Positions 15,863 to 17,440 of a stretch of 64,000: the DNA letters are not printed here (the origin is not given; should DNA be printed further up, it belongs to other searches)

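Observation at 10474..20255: Nine-gene overlapping operon linking PilN/PilO-like proteins, a Thr/Pro-rich anchored surface protein and GT-C/sugar-modifying enzymes: candidate protein O-glycosylation or surface-assembly system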

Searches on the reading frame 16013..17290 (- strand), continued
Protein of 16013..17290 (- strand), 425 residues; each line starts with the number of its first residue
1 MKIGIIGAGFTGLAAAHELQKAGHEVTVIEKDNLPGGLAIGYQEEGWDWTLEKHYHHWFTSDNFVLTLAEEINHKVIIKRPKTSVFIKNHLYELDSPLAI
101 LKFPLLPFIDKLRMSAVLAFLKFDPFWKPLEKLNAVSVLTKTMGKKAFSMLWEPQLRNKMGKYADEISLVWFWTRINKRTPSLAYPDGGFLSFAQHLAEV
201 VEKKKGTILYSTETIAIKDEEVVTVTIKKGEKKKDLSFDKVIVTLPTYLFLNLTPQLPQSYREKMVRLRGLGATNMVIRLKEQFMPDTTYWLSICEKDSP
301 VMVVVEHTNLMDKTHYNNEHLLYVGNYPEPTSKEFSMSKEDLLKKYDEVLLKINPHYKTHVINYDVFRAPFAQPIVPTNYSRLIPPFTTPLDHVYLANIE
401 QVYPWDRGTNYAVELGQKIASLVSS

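Call 40: search_protein_families(library=pfam, proteins=[P0148, P0214, P0275, P0281, P0139, P0168, P0181, P0163, P0166], max_evalue=0.001)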
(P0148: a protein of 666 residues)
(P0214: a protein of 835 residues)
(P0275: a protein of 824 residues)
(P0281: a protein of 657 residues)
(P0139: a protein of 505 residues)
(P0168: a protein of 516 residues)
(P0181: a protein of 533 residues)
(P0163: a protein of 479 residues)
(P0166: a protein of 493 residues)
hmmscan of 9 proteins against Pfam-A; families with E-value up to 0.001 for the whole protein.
P0148 (666 aa): 16 families
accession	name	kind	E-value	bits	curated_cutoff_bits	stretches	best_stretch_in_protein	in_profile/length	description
PF01593.30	Amino_oxidase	-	8.7e-18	65.2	19.8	1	10-344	1-357/443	Flavin containing amine oxidoreductase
PF13847.12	Methyltransf_31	-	1.1e-12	48.3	27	1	494-596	4-113/145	Methyltransferase domain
PF13489.12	Methyltransf_23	-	5.6e-11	42.9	27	1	479-607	8-132/164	Methyltransferase domain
PF13649.12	Methyltransf_25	-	7.8e-11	43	27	1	497-588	1-97/97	Methyltransferase domain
PF08241.18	Methyltransf_11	-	7.8e-11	42.9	21.2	1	499-592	2-95/95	Methyltransferase domain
PF08242.18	Methyltransf_12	-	1.5e-09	38.9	30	1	498-588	1-96/98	Methyltransferase domain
PF13450.12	NAD_binding_8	-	1.6e-09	38.3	21.9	1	5-61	1-55/68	NAD(P)-binding Rossmann-like domain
PF01266.30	DAO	-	1.8e-09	38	27.9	1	3-37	2-37/353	FAD dependent oxidoreductase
PF00070.33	Pyr_redox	-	2e-08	35.1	22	0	2-35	1-34/82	Pyridine nucleotide-disulphide oxidoreductase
PF00891.24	Methyltransf_2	-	2e-06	27.7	22.3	1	496-594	65-166/210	O-methyltransferase domain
PF05175.20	MTS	-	8.6e-06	25.9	23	1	493-551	31-94/170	Methyltransferase small domain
PF01728.25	FtsJ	-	2e-05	25.1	24.1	1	485-595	10-99/181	FtsJ-like methyltransferase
PF07992.20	Pyr_redox_2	-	2.3e-05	24.4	26.1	0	3-32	145-174/291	Pyridine nucleotide-disulphide oxidoreductase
PF00398.26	RrnaAD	-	6.2e-05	22.7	24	1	493-558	30-101/263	Ribosomal RNA adenine dimethylase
PF07021.18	MetW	-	0.00016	21.8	21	1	484-532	4-51/193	Methionine biosynthesis protein MetW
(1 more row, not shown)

P0214 (835 aa): 8 families
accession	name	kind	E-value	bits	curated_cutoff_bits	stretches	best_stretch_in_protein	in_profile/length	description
PF01593.30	Amino_oxidase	-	4.4e-19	69.5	19.8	1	415-802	1-416/443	Flavin containing amine oxidoreductase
PF13450.12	NAD_binding_8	-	7.2e-12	45.9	21.9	1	410-475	1-68/68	NAD(P)-binding Rossmann-like domain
PF01266.30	DAO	-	6.3e-10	39.5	27.9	1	408-442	2-36/353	FAD dependent oxidoreductase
PF07992.20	Pyr_redox_2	-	1.7e-05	24.8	26.1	1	406-440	143-177/291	Pyridine nucleotide-disulphide oxidoreductase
PF03486.20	HI0933_like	-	2.9e-05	24.1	50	0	407-441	2-36/244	HI0933-like protein Rossmann domain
PF00070.33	Pyr_redox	-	5.6e-05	24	22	1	408-441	2-35/82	Pyridine nucleotide-disulphide oxidoreductase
PF01946.23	Thi4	-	0.00014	21.6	26.2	1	401-442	13-55/235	Thi4 family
PF12831.13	FAD_oxidored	-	0.00066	19.5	27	0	408-446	2-40/416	FAD dependent oxidoreductase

P0275 (824 aa): 12 families
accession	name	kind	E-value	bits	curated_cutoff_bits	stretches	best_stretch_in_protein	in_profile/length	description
PF03706.18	LPG_synthase_TM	-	5.9e-40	138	33.4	1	7-308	1-302/302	Lysylphosphatidylglycerol synthase TM region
PF01593.30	Amino_oxidase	-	7e-35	121.6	19.8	1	385-819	1-438/443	Flavin containing amine oxidoreductase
PF13450.12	NAD_binding_8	-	8.5e-15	55.2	21.9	1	380-447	1-67/68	NAD(P)-binding Rossmann-like domain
PF01266.30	DAO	-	2.4e-14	54.1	27.9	1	377-614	1-185/353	FAD dependent oxidoreductase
PF00070.33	Pyr_redox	-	3.1e-08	34.5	22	1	378-411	2-35/82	Pyridine nucleotide-disulphide oxidoreductase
PF12831.13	FAD_oxidored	-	6.2e-08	32.8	27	1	377-416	1-40/416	FAD dependent oxidoreductase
PF00890.30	FAD_binding_2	-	9.5e-08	32.1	20.4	1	377-414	1-37/414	FAD binding domain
PF07992.20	Pyr_redox_2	-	9.8e-08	32.2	26.1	1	364-411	132-178/291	Pyridine nucleotide-disulphide oxidoreductase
PF01946.23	Thi4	-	1.2e-05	25.1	26.2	1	374-412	16-55/235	Thi4 family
PF03486.20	HI0933_like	-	1.8e-05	24.7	50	1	377-411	2-36/244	HI0933-like protein Rossmann domain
PF01494.25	FAD_binding_3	-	2.4e-05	24.2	22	1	377-407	3-33/349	FAD binding domain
PF01134.28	GIDA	-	0.00052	19.6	22.1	1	377-413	1-38/391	Glucose inhibited division protein A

P0281 (657 aa): 13 families
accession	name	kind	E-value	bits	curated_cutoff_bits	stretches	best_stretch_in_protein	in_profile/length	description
PF08241.18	Methyltransf_11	-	3.3e-22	79.4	21.2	1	483-574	2-95/95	Methyltransferase domain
PF01593.30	Amino_oxidase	-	4.1e-18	66.3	19.8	1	17-295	9-298/443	Flavin containing amine oxidoreductase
PF13649.12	Methyltransf_25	-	1.4e-17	64.6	27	1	481-570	1-97/97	Methyltransferase domain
PF13847.12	Methyltransf_31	-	2.3e-17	63.5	27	1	475-578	1-113/145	Methyltransferase domain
PF13489.12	Methyltransf_23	-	2.5e-15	57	27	1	467-581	11-123/164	Methyltransferase domain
PF08242.18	Methyltransf_12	-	2.4e-13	51.1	30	1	482-572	1-98/98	Methyltransferase domain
PF07021.18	MetW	-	3.9e-09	36.9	21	1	473-577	9-110/193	Methionine biosynthesis protein MetW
PF01209.24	Ubie_methyltran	-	4.4e-08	33.2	20.1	1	451-574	20-151/233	ubiE/COQ5 methyltransferase family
PF13450.12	NAD_binding_8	-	4.4e-07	30.5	21.9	1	5-56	1-52/68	NAD(P)-binding Rossmann-like domain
PF05401.17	NodS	-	1.8e-06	28.4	24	1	462-577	27-147/201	Nodulation protein S (NodS)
PF02353.26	CMAS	-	4.8e-05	23.2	27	1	463-574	48-164/273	Mycolic acid cyclopropane synthetase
PF01266.30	DAO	-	5.3e-05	23.3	27.9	0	196-248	145-202/353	FAD dependent oxidoreductase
PF06325.19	PrmA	-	9.9e-05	22.4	22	1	474-575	158-259/296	Ribosomal protein L11 methyltransferase (PrmA)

P0139 (505 aa): 7 families
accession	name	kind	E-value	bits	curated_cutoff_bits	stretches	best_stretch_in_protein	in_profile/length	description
PF01593.30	Amino_oxidase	-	2.4e-28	100.1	19.8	1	10-503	1-441/443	Flavin containing amine oxidoreductase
PF13450.12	NAD_binding_8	-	6.7e-13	49.1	21.9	1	5-69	1-65/68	NAD(P)-binding Rossmann-like domain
PF01266.30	DAO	-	1.4e-10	41.7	27.9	1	2-41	1-40/353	FAD dependent oxidoreductase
PF00890.30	FAD_binding_2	-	1.8e-05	24.5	20.4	1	3-37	2-36/414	FAD binding domain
PF00070.33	Pyr_redox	-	9.7e-05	23.3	22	0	2-35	1-34/82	Pyridine nucleotide-disulphide oxidoreductase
PF07992.20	Pyr_redox_2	-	0.00016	21.6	26.1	1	1-32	1-32/291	Pyridine nucleotide-disulphide oxidoreductase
PF12831.13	FAD_oxidored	-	0.00039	20.3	27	1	3-41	2-40/416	FAD dependent oxidoreductase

P0168 (516 aa): 9 families
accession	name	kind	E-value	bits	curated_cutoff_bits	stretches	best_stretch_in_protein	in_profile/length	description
PF01593.30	Amino_oxidase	-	1.2e-15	58.3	19.8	1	10-510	1-442/443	Flavin containing amine oxidoreductase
PF13450.12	NAD_binding_8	-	6.9e-14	52.3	21.9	1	5-72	1-68/68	NAD(P)-binding Rossmann-like domain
PF01266.30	DAO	-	7.5e-09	36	27.9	1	3-36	2-35/353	FAD dependent oxidoreductase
PF00890.30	FAD_binding_2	-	6.8e-06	26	20.4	1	3-37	2-36/414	FAD binding domain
PF12831.13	FAD_oxidored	-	3.3e-05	23.8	27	1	3-39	2-38/416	FAD dependent oxidoreductase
PF00070.33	Pyr_redox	-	5.7e-05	24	22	1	2-33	1-32/82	Pyridine nucleotide-disulphide oxidoreductase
PF01946.23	Thi4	-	6.8e-05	22.7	26.2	1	2-38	19-56/235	Thi4 family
PF03486.20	HI0933_like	-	0.00018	21.5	50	0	2-36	2-36/244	HI0933-like protein Rossmann domain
PF07992.20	Pyr_redox_2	-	0.00031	20.7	26.1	1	2-33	2-175/291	Pyridine nucleotide-disulphide oxidoreductase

P0181 (533 aa): 9 families
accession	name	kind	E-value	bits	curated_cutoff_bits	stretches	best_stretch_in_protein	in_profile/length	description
PF01593.30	Amino_oxidase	-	3.2e-28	99.7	19.8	1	10-528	1-443/443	Flavin containing amine oxidoreductase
PF13450.12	NAD_binding_8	-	2.6e-14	53.7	21.9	1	5-72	1-68/68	NAD(P)-binding Rossmann-like domain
PF01266.30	DAO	-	1.2e-11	45.2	27.9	1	4-42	3-41/353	FAD dependent oxidoreductase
PF12831.13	FAD_oxidored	-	2.7e-06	27.4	27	1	4-41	3-40/416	FAD dependent oxidoreductase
PF00890.30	FAD_binding_2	-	9.5e-06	25.5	20.4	1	4-39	3-37/414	FAD binding domain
PF00070.33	Pyr_redox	-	2.4e-05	25.2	22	1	2-35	1-34/82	Pyridine nucleotide-disulphide oxidoreductase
PF03486.20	HI0933_like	-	0.00017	21.6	50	0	2-36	2-36/244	HI0933-like protein Rossmann domain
PF07992.20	Pyr_redox_2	-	0.00034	20.6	26.1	1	2-33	2-175/291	Pyridine nucleotide-disulphide oxidoreductase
PF03807.23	F420_oxidored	-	0.00084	20.3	21.6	0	269-341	10-79/94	NADP oxidoreductase coenzyme F420-dependent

P0163 (479 aa): 7 families
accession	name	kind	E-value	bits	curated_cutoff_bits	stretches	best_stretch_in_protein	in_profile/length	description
PF01593.30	Amino_oxidase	-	9.1e-25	88.3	19.8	1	10-422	1-401/443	Flavin containing amine oxidoreductase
PF13450.12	NAD_binding_8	-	5.1e-12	46.3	21.9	1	5-72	1-68/68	NAD(P)-binding Rossmann-like domain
PF01266.30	DAO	-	2.4e-09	37.6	27.9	1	2-56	1-55/353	FAD dependent oxidoreductase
PF00070.33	Pyr_redox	-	1.2e-05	26.2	22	1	2-34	1-33/82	Pyridine nucleotide-disulphide oxidoreductase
PF12831.13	FAD_oxidored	-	1.6e-05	24.8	27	1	3-55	2-50/416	FAD dependent oxidoreductase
PF00890.30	FAD_binding_2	-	0.00011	21.9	20.4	1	3-53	2-50/414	FAD binding domain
PF01946.23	Thi4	-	0.00061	19.5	26.2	1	2-37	19-55/235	Thi4 family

P0166 (493 aa): 9 families
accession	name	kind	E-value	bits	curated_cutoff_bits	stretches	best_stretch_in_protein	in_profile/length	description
PF01593.30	Amino_oxidase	-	1.1e-22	81.4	19.8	1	10-440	1-372/443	Flavin containing amine oxidoreductase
PF01266.30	DAO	-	6.8e-13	49.3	27.9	1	3-46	2-49/353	FAD dependent oxidoreductase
PF13450.12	NAD_binding_8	-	1.6e-12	48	21.9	1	5-63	1-59/68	NAD(P)-binding Rossmann-like domain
PF00070.33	Pyr_redox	-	3.5e-06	27.9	22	1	3-35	2-34/82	Pyridine nucleotide-disulphide oxidoreductase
PF12831.13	FAD_oxidored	-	2e-05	24.5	27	1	5-43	4-42/416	FAD dependent oxidoreductase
PF00890.30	FAD_binding_2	-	2.9e-05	23.9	20.4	1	5-37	4-36/414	FAD binding domain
PF03486.20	HI0933_like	-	3.3e-05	23.9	50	1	3-36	3-36/244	HI0933-like protein Rossmann domain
PF01946.23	Thi4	-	0.00065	19.4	26.2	0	3-40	20-58/235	Thi4 family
PF07992.20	Pyr_redox_2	-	0.00076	19.4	26.1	0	3-35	3-35/291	Pyridine nucleotide-disulphide oxidoreductase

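Call 42: list_cluster_members(proteins=[P0137, P0138, P0140, P0141, P0142, P0145, P0149, P0154, P0162, P0275])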
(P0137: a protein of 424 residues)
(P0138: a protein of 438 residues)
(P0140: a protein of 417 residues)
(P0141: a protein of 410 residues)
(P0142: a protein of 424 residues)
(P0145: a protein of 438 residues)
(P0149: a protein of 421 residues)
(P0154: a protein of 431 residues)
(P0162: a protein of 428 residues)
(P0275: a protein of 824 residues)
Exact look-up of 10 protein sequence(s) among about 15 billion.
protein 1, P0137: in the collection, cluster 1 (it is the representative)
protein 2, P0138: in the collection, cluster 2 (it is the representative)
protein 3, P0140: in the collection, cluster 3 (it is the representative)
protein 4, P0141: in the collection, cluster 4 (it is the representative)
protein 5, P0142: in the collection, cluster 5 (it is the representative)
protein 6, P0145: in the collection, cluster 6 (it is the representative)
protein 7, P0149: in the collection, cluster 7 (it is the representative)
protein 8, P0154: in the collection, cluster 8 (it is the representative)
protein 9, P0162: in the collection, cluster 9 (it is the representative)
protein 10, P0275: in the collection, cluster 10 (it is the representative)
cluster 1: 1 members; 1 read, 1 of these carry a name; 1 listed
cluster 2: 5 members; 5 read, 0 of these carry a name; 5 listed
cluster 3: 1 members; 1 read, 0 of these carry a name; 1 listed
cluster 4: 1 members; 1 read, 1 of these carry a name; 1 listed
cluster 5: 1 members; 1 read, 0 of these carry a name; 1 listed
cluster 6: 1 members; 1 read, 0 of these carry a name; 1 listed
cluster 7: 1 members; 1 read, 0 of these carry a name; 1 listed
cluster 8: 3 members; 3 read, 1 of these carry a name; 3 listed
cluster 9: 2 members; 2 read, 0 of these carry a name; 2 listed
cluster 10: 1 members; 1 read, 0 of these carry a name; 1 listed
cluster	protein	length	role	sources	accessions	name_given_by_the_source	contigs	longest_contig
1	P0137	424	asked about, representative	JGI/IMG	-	protoporphyrinogen oxidase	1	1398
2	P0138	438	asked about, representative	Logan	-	-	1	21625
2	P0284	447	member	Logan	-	-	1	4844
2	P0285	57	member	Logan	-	-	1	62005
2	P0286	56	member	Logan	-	-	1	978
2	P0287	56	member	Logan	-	-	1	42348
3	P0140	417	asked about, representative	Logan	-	-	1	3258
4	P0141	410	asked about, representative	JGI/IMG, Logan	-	protoporphyrinogen oxidase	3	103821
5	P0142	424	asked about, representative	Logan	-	-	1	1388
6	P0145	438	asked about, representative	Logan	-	-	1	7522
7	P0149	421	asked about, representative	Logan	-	-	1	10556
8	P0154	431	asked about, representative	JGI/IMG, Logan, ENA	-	protoporphyrinogen oxidase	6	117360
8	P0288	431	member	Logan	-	-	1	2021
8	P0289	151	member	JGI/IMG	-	-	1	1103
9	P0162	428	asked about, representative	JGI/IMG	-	-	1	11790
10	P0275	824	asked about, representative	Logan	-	-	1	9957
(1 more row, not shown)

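Call 43: find_encoding_contigs(protein=P0141, flank=10000, max_places=1)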
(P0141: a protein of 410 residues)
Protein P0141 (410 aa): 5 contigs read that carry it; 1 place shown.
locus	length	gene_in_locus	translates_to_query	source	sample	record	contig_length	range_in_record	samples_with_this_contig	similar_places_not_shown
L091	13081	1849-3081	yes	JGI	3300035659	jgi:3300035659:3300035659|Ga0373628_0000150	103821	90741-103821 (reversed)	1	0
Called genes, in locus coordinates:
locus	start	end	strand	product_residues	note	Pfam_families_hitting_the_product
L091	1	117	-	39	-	?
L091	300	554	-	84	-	-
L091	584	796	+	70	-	-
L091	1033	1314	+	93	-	-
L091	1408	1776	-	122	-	-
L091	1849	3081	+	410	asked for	PF00070:Pyr_redox (faint), PF01266:DAO, PF01593:Amino_oxidase, PF01946:Thi4 (faint), PF07992:Pyr_redox_2 (weak), PF13450:NAD_binding_8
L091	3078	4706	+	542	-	-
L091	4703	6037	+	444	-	PF13231:PMT_2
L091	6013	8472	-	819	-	PF02366:PMT, PF13231:PMT_2, PF16192:PMT_4TMC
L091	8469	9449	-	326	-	PF03816:LytR_cpsA_psr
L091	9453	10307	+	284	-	PF14528:LAGLIDADG_3 (faint)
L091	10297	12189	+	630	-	PF00580:UvrD-helicase, PF13245:AAA_19, PF13361:UvrD_C, PF13538:UvrD_C_2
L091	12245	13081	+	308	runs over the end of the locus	PF02388:FemAB, PF13480:Acetyltransf_6, PF02388:FemAB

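Call 44: find_encoding_contigs(protein=P0154, flank=10000, max_places=2)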
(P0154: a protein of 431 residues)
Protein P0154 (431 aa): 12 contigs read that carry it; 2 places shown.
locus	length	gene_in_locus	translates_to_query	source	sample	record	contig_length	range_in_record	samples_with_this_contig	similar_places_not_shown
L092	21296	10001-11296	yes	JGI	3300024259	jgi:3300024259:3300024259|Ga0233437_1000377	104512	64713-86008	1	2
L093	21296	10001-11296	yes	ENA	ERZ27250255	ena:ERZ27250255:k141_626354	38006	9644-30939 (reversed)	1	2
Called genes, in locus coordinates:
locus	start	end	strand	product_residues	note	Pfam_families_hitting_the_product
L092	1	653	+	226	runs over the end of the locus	PF05552:MS_channel_1st_1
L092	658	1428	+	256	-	PF02673:BacA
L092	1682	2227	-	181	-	PF00188:CAP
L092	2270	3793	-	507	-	PF05362:Lon_C, PF13541:ChlI, PF00493:MCM (faint), PF01078:Mg_chelatase, PF00158:Sigma54_activat (weak), PF07728:AAA_5 (weak), PF13335:Mg_chelatase_C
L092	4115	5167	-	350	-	PF00044:Gp_dh_N, PF02800:Gp_dh_C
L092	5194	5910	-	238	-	PF00696:AA_kinase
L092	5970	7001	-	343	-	PF02388:FemAB, PF13480:Acetyltransf_6, PF02388:FemAB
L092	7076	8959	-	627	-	PF00580:UvrD-helicase, PF13245:AAA_19, PF13604:AAA_30 (faint), PF01443:Viral_helicase1 (faint), PF13361:UvrD_C, PF13538:UvrD_C_2 (weak)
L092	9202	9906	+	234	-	PF00121:TIM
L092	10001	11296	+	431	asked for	PF00070:Pyr_redox (faint), PF00743:FMO-like (faint), PF01266:DAO, PF01593:Amino_oxidase, PF03486:HI0933_like (faint), PF07992:Pyr_redox_2 (faint), PF13450:NAD_binding_8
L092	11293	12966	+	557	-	PF10060:DUF2298 (weak)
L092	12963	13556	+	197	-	-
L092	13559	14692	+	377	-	PF13477:Glyco_trans_4_2 (weak), PF13439:Glyco_transf_4, PF13579:Glyco_trans_4_4, PF00534:Glycos_transf_1, PF13692:Glyco_trans_1_4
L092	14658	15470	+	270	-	PF13489:Methyltransf_23, PF01209:Ubie_methyltran, PF07021:MetW, PF13847:Methyltransf_31, PF08241:Methyltransf_11, PF08242:Methyltransf_12, PF13649:Methyltransf_25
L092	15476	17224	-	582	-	-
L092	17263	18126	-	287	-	PF08308:PEGA (faint), PF08239:SH3_3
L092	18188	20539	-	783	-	PF02190:LON_substr_bdg, PF00004:AAA, PF07728:AAA_5 (weak), PF22667:Lon_lid, PF05362:Lon_C, PF13541:ChlI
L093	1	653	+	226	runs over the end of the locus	PF05552:MS_channel_1st_1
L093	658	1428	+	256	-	PF02673:BacA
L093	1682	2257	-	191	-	PF00188:CAP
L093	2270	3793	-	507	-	PF05362:Lon_C, PF13541:ChlI, PF00493:MCM (faint), PF01078:Mg_chelatase, PF00158:Sigma54_activat (weak), PF07728:AAA_5 (weak), PF13335:Mg_chelatase_C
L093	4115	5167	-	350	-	PF00044:Gp_dh_N, PF02800:Gp_dh_C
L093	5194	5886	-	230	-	PF00696:AA_kinase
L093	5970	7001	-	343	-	PF02388:FemAB, PF13480:Acetyltransf_6, PF02388:FemAB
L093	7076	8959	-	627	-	PF00580:UvrD-helicase, PF13245:AAA_19, PF13604:AAA_30 (faint), PF01443:Viral_helicase1 (faint), PF13361:UvrD_C, PF13538:UvrD_C_2 (weak)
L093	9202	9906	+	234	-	PF00121:TIM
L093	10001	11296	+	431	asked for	PF00070:Pyr_redox (faint), PF00743:FMO-like (faint), PF01266:DAO, PF01593:Amino_oxidase, PF03486:HI0933_like (faint), PF07992:Pyr_redox_2 (faint), PF13450:NAD_binding_8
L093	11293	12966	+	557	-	PF10060:DUF2298 (weak)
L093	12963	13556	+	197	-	-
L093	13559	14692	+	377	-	PF13477:Glyco_trans_4_2 (weak), PF13439:Glyco_transf_4, PF13579:Glyco_trans_4_4, PF00534:Glycos_transf_1, PF13692:Glyco_trans_1_4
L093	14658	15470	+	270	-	PF13489:Methyltransf_23, PF01209:Ubie_methyltran, PF07021:MetW, PF13847:Methyltransf_31, PF08241:Methyltransf_11, PF08242:Methyltransf_12, PF13649:Methyltransf_25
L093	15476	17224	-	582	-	-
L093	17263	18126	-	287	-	PF08308:PEGA (faint), PF08239:SH3_3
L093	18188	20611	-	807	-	PF02190:LON_substr_bdg, PF00004:AAA, PF07728:AAA_5 (weak), PF22667:Lon_lid, PF05362:Lon_C, PF13541:ChlI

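Call 45: find_encoding_contigs(protein=P0138, flank=10000, max_places=1)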
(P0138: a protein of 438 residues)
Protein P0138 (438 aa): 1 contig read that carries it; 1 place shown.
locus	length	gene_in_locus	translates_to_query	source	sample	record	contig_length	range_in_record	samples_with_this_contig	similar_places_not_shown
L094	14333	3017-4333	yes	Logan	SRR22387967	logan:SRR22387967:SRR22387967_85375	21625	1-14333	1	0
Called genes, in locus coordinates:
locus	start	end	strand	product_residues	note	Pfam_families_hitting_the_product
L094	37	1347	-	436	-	PF07497:Rho_RNA_bind, PF00006:ATP-synt_ab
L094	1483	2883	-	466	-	-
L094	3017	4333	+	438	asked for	PF01266:DAO (faint), PF01593:Amino_oxidase, PF01946:Thi4 (weak), PF13450:NAD_binding_8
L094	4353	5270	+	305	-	PF01040:UbiA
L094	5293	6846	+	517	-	PF13231:PMT_2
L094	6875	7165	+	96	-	-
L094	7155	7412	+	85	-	PF15738:YafQ_toxin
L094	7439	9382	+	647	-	-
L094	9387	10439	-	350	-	PF01073:3Beta_HSD, PF01370:Epimerase, PF02719:Polysacc_synt_2, PF04321:RmlD_sub_bind, PF05368:NmrA (weak), PF07993:NAD_binding_4, PF16363:GDP_Man_Dehyd, PF13460:NAD_binding_10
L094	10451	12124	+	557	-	PF13231:PMT_2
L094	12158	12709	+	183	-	-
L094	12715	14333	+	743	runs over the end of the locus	PF10060:DUF2298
